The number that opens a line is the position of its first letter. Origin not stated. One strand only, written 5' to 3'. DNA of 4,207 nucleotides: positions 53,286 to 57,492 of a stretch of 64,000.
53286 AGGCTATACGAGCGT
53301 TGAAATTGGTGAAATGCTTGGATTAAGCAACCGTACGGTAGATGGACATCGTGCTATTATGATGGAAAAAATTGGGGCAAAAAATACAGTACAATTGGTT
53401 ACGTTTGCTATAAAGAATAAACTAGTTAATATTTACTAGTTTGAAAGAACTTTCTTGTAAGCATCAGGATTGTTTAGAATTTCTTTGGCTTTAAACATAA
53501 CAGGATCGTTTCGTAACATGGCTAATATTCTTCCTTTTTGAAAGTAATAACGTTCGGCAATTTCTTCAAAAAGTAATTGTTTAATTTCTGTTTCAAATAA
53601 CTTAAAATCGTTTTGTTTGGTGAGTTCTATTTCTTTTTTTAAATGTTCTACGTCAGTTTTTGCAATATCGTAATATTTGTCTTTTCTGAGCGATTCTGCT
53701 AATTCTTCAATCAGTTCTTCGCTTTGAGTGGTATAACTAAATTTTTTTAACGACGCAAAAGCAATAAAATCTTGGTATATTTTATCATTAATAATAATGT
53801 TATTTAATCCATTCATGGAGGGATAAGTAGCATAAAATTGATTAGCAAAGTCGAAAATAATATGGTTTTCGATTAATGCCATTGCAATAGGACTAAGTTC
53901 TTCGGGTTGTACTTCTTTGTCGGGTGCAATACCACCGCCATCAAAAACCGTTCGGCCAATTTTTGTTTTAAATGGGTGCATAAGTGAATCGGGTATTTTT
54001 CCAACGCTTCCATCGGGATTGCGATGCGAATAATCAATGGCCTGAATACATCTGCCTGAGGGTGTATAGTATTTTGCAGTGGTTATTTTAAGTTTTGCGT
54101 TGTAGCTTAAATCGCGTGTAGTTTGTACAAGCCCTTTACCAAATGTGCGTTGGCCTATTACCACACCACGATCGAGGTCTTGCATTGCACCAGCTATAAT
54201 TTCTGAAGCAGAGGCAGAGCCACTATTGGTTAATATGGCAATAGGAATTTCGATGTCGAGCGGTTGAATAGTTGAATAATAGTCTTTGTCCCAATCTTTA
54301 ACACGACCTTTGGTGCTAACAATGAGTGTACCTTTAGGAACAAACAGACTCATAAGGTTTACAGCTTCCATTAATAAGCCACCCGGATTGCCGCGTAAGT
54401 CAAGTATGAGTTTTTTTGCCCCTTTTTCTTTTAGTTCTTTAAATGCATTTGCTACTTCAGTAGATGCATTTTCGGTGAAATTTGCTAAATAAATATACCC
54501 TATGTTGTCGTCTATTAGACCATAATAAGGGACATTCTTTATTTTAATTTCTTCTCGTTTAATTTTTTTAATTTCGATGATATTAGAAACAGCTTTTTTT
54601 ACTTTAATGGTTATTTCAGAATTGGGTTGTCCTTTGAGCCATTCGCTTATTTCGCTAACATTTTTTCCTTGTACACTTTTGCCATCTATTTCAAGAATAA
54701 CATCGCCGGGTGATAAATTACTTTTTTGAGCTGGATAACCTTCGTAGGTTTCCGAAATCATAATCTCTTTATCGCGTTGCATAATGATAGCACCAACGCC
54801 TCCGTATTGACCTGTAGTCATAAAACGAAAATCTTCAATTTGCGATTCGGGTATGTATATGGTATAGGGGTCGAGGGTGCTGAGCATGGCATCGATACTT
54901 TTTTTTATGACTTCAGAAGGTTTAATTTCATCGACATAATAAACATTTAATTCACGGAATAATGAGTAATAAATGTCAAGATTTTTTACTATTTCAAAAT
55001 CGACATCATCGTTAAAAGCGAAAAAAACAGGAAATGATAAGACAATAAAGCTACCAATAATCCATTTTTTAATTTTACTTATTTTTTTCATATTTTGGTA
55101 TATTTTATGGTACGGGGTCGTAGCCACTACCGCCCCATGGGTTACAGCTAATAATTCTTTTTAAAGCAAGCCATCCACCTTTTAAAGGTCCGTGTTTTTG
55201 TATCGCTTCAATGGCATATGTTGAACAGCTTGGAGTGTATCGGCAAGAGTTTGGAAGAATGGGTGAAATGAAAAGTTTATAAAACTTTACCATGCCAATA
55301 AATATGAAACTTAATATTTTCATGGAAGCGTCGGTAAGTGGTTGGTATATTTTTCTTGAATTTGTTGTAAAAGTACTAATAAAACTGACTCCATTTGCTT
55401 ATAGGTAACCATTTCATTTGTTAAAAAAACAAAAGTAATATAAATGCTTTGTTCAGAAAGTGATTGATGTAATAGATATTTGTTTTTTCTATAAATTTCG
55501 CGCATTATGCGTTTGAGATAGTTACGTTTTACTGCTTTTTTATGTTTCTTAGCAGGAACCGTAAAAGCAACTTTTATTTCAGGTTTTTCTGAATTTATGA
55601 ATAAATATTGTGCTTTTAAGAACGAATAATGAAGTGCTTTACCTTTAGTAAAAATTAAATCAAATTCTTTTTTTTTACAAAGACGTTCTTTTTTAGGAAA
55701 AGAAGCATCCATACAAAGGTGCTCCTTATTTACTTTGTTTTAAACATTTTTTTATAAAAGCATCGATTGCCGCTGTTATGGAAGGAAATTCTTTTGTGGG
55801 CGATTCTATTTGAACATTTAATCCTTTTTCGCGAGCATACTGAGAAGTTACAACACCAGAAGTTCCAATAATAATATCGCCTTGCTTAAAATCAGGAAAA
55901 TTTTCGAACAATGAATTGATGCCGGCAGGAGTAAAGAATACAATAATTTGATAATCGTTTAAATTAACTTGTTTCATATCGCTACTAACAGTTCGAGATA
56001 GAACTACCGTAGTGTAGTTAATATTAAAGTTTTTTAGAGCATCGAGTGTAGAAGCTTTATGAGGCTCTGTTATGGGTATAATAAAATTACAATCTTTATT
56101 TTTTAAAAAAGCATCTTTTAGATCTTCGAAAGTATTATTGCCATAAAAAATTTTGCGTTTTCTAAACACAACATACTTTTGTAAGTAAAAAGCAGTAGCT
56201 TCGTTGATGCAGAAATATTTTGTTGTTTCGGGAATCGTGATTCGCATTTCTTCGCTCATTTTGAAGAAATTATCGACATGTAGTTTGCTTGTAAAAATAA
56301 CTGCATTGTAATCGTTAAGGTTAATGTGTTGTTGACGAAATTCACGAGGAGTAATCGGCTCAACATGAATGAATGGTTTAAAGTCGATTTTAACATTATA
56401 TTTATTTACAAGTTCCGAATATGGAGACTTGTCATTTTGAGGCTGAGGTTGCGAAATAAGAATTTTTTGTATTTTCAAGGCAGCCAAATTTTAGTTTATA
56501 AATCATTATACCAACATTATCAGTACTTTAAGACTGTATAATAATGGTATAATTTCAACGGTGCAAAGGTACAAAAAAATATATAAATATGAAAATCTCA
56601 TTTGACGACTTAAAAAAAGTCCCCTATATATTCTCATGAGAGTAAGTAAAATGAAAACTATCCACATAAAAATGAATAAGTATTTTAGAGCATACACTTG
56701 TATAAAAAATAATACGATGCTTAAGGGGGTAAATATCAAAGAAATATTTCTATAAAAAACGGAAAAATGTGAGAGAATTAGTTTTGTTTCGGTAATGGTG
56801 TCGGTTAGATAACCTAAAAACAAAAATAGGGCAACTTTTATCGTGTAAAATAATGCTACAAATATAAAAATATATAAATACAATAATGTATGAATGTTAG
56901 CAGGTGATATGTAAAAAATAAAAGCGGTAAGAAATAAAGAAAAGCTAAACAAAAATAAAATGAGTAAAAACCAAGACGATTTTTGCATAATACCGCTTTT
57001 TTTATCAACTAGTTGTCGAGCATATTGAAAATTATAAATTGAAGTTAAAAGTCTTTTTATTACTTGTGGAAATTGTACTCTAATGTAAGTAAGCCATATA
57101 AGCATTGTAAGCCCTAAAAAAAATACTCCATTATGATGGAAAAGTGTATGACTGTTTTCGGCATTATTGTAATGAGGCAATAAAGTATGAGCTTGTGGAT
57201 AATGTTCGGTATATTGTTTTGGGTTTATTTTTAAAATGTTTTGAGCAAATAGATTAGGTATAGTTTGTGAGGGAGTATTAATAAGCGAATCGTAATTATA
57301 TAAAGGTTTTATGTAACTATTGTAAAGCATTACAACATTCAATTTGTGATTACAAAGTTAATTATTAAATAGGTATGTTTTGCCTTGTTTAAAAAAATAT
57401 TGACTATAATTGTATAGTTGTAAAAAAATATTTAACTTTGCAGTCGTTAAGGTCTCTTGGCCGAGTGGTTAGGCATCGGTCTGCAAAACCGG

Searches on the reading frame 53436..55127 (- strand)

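Call 34: search_protein_families(library=pfam, proteins=[window:53436-55127:-], max_evalue=0.00001)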
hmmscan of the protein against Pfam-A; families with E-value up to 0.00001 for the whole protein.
window:53436-55127:- (563 aa): 4 families
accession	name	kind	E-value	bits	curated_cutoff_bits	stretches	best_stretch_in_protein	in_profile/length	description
PF03572.23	Peptidase_S41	-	3.8e-51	173.4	24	1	208-363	1-156/165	Peptidase family S41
PF17820.7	PDZ_6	-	5.9e-10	39.2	27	1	124-177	2-53/54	PDZ domain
PF00595.29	PDZ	-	2.3e-08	34.7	23.2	1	118-176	23-80/81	PDZ domain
PF13180.12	PDZ_2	-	1.1e-06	29.3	27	1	115-178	7-69/80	PDZ domain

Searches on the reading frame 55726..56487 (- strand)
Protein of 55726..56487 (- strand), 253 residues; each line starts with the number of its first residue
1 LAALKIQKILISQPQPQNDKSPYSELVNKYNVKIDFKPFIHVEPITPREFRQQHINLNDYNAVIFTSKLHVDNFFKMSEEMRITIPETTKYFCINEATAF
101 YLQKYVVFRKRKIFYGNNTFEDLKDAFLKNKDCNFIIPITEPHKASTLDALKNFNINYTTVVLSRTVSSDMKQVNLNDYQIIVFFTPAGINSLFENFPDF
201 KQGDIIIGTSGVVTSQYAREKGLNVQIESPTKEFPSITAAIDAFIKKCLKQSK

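Call 34: search_protein_families(library=pfam, proteins=[window:55726-56487:-], max_evalue=0.00001)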
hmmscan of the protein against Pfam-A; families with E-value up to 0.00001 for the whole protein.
window:55726-56487:- (253 aa): 1 family
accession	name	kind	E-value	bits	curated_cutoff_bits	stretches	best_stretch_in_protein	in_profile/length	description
PF02602.20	HEM4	-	2.4e-21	76.4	27.5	1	23-237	3-229/231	Uroporphyrinogen-III synthase HemD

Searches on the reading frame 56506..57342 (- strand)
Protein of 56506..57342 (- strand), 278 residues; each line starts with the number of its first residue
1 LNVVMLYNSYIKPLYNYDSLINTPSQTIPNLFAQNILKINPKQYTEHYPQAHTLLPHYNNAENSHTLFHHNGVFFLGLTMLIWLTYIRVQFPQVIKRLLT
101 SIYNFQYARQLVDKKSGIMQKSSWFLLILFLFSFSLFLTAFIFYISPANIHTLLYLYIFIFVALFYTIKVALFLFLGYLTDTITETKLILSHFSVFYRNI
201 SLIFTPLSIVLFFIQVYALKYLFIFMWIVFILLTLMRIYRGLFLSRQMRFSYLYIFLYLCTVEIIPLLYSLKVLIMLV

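Call 34: search_protein_families(library=pfam, proteins=[window:56506-57342:-], max_evalue=0.00001)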
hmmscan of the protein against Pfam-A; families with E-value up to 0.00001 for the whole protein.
window:56506-57342:- (278 aa): 1 family
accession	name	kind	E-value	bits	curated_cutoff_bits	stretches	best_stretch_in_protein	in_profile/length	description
PF14093.11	DUF4271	-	3.2e-20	73.3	29.7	1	75-274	3-206/206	Domain of unknown function (DUF4271)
